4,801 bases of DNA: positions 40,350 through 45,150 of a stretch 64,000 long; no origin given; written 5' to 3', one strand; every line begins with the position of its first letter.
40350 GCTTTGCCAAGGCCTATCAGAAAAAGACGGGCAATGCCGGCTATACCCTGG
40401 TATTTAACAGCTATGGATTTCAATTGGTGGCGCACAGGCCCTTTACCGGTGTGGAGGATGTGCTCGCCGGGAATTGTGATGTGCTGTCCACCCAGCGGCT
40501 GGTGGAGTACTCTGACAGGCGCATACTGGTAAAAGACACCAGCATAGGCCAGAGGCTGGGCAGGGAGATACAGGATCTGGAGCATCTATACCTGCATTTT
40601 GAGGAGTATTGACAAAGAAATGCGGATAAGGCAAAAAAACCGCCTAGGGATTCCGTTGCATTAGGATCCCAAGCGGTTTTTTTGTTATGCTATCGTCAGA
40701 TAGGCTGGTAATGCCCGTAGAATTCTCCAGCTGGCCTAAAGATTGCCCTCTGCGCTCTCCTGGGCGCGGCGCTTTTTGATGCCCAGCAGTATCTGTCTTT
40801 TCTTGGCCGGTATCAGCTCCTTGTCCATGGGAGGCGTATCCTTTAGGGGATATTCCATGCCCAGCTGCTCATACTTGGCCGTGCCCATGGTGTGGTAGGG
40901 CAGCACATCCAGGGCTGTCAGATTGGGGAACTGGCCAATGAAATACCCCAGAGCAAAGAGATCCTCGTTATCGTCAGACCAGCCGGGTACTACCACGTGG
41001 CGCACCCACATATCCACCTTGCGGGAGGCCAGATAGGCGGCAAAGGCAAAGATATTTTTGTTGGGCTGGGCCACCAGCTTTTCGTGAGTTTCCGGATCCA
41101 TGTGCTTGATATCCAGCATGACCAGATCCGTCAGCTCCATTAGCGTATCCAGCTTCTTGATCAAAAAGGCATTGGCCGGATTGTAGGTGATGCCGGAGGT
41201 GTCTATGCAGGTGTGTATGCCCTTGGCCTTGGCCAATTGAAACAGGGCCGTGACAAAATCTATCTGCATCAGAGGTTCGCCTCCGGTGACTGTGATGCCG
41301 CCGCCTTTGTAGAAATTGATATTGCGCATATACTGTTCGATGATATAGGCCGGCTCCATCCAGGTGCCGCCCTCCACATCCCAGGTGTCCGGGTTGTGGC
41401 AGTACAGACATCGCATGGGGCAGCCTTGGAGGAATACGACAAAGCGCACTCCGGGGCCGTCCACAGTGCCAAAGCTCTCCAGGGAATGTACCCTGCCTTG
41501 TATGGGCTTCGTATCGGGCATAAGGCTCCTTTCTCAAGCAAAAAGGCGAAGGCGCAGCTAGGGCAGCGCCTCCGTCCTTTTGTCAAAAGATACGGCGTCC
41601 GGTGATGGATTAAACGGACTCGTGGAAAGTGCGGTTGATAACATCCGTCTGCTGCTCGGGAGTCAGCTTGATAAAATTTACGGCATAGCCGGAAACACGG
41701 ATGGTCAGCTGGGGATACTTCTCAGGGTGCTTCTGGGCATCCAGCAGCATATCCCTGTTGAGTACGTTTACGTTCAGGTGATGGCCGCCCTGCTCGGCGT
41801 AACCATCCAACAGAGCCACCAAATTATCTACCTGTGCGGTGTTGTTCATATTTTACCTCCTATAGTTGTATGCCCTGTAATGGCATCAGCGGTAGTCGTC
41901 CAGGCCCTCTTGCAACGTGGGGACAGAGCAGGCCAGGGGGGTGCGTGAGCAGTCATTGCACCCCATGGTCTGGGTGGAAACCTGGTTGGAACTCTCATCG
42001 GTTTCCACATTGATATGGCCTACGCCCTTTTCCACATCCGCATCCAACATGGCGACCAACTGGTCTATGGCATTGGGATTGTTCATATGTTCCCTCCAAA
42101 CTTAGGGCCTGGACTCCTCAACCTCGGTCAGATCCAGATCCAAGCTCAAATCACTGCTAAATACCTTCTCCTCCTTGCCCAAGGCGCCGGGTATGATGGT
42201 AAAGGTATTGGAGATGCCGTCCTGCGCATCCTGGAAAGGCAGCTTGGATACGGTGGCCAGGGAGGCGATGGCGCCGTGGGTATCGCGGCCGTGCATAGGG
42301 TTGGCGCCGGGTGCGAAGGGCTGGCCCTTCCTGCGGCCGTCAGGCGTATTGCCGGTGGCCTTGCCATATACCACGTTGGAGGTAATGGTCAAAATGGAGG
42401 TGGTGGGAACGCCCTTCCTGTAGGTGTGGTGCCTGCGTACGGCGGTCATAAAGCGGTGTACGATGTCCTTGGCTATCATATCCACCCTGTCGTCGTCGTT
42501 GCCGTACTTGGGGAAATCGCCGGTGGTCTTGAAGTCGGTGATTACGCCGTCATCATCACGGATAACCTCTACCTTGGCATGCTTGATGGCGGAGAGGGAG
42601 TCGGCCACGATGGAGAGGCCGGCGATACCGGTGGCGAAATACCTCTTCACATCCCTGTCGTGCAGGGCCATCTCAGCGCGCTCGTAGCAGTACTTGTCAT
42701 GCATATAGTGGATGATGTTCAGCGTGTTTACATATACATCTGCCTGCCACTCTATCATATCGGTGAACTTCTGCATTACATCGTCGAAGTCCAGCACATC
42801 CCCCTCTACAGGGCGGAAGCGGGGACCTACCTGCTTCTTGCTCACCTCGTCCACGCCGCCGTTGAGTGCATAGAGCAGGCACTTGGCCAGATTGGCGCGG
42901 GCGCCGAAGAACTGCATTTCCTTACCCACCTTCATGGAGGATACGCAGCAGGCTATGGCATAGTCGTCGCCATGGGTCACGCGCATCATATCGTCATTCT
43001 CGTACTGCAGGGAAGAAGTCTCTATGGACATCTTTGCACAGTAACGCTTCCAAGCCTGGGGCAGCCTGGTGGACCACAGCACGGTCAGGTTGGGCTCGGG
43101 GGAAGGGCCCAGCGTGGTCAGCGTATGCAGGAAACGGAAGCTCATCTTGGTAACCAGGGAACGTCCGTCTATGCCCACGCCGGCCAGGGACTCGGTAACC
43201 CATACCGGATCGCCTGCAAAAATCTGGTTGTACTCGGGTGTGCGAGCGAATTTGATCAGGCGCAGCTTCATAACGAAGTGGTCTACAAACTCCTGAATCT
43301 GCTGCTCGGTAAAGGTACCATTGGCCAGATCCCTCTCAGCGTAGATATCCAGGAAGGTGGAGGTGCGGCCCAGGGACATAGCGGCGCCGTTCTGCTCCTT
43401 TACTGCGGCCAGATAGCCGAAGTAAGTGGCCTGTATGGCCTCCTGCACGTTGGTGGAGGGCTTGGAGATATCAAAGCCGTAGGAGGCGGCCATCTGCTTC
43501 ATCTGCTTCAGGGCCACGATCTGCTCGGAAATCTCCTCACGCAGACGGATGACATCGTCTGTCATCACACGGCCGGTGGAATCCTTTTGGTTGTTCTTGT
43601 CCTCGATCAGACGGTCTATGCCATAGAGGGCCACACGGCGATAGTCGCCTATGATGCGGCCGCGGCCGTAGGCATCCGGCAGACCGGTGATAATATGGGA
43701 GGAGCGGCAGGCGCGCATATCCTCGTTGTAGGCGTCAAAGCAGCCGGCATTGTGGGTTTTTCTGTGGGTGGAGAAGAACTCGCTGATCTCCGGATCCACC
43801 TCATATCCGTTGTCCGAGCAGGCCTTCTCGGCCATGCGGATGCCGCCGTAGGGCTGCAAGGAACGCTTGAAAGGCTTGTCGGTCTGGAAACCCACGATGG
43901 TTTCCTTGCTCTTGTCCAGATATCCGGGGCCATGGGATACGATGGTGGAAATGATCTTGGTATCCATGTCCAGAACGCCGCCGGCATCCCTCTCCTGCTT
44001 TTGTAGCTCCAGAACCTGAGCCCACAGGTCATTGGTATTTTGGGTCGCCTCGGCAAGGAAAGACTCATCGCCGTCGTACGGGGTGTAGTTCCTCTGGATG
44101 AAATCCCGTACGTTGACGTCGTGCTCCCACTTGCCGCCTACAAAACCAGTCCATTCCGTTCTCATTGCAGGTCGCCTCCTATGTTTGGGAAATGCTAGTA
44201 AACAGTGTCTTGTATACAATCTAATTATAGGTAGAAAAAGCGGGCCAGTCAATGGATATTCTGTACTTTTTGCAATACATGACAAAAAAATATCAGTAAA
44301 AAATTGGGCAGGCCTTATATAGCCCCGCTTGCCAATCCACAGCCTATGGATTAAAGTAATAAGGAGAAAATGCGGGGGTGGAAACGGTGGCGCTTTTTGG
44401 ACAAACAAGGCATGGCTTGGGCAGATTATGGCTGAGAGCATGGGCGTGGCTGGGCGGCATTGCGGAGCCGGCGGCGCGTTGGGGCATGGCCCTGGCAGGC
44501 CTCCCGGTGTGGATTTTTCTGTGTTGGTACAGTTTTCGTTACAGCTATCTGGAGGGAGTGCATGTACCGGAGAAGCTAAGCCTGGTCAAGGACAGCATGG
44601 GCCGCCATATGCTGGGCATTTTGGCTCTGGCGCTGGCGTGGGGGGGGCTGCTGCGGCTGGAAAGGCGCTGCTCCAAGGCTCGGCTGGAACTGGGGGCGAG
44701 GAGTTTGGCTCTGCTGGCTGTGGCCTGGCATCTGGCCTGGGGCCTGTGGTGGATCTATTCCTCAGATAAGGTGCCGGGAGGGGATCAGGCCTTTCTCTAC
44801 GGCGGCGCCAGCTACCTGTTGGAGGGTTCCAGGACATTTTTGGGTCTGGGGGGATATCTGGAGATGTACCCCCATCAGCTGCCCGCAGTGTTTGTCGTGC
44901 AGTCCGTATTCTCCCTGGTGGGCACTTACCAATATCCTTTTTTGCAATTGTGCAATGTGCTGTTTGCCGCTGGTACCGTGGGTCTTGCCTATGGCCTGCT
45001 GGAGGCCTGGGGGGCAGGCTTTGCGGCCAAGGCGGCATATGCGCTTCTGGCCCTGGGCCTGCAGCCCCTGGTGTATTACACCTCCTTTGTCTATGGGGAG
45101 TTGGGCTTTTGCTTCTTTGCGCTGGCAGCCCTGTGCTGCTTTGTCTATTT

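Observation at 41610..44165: Pyruvate formate-lyase is encoded in pieces: a 687-aa core without the glycyl-radical domain, plus a separately translated 79-aa radical domain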

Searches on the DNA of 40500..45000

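Call 4: search_rna_families(source=window, start=40500, end=45000, threshold=evalue, max_evalue=1)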
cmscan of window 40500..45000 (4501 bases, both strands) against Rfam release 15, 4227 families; matches with E-value up to 1: 0.
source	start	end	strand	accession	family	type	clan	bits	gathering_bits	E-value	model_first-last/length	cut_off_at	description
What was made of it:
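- On Genes split by a mobile element or healed by recoding (group I/II intron, intein, readthrough): Rfam gives 0 matches at E up to 1 over 40500..45000 (call 4).
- There is no Rfam hit (call 4). There is no Rfam intron or other RNA family at E up to 1 (call 4).
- Tried and rejected: Rfam on 40500..45000 at E up to 1 gave nothing (call 4), which rejects an intron or riboswitch.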

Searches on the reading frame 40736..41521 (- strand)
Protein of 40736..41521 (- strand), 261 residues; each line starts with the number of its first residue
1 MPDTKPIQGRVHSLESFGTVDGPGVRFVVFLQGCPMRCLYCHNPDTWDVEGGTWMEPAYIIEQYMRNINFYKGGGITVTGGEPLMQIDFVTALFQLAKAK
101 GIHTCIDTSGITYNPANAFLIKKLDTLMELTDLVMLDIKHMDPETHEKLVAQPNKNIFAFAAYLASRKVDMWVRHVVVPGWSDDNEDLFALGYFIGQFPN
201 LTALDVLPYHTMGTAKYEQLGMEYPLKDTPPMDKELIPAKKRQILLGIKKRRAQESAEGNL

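Call 3: search_protein_families(library=pfam, proteins=[window:40736-41521:-], max_evalue=0.01)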
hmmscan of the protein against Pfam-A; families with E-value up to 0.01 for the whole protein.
window:40736-41521:- (261 aa): 2 families
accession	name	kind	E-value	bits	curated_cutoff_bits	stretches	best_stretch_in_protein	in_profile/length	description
PF04055.27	Radical_SAM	-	7e-26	91.8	29.5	1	29-189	2-163/166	Radical SAM superfamily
PF13353.11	Fer4_12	-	1.4e-21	77.7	22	1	20-146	1-123/137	4Fe-4S single cluster domain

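Call 5: search_protein_families(library=ncbifam, proteins=[window:40736-41521:-], max_evalue=0.01)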
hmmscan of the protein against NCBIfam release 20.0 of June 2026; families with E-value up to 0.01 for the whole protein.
window:40736-41521:- (261 aa): 39 families (the best 25 are shown)
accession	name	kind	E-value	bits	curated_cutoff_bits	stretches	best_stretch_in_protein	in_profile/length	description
TIGR02493.1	PFLA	equivalog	1.3e-88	296.4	231.75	1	10-238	1-226/235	pyruvate formate-lyase-activating protein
NF008356.0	PRK11145.1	equivalog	4.3e-78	262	375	1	7-238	3-231/246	pyruvate formate lyase 1-activating protein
TIGR02494.1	PFLE_PFLC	subfamily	3.9e-54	183.9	174.35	2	55-237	104-282/293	glycyl-radical enzyme activating protein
NF048010.1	SfplDhtActHpsHDes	equivalog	4.7e-48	163.5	430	2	66-237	123-291/298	(2S)-3-sulfopropanediol dehydratase activating enzyme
TIGR04395.1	cutC_activ_rSAM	equivalog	1.3e-47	162.6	360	2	64-235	119-288/309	choline TMA-lyase-activating enzyme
NF043069.1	T4HPD_activ_SAM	equivalog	4e-45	154.5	425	2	53-236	102-281/299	trans-4-hydroxy-L-proline dehydratase activase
NF033719.1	ind_deCO2_activ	equivalog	2.2e-43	148.7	425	2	60-233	116-282/302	indoleacetate decarboxylase activase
TIGR04041.1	activase_YjjW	hypoth_equivalog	2.3e-41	142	250.2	2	55-218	93-247/276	YjjW family glycine radical enzyme activase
NF048008.1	SfplDhtActHpfHKleb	equivalog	3.8e-41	141.4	500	2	61-229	113-278/308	(2S)-3-sulfopropanediol dehydratase activating enzyme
NF033717.2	HPDL_rSAM_activ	equivalog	2.1e-40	138.9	420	2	66-237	123-289/311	4-hydroxyphenylacetate decarboxylase activase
TIGR04003.1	rSAM_BssD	equivalog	6.1e-37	127.4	496.45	2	60-223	113-273/314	[benzylsuccinate synthase]-activating enzyme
NF007483.0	PRK10076.1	equivalog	7.6e-31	107.4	326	2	70-233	113-270/292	[formate-C-acetyltransferase]-activating enzyme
TIGR02495.1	NrdG2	equivalog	6.6e-21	74.5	131.15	1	11-189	2-174/193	anaerobic ribonucleoside-triphosphate reductase activating protein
TIGR02491.1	NrdG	equivalog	3.3e-17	62.8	126.1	1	11-132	2-124/154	anaerobic ribonucleoside-triphosphate reductase activating protein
TIGR04349.1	rSAM_QueE_gams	hypoth_equivalog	2.4e-12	47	300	1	28-111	23-99/210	7-carboxy-7-deazaguanine synthase QueE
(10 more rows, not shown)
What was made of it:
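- On Pyruvate formate-lyase (formate C-acetyltransferase, TIGR01255): pflA lies at 40736..41521, TIGR02493 296.4 bits against a cut-off of 231.75 (call 5).
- Checked: It follows at 40736..41521 (TIGR02493, 296 bits; call 5).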
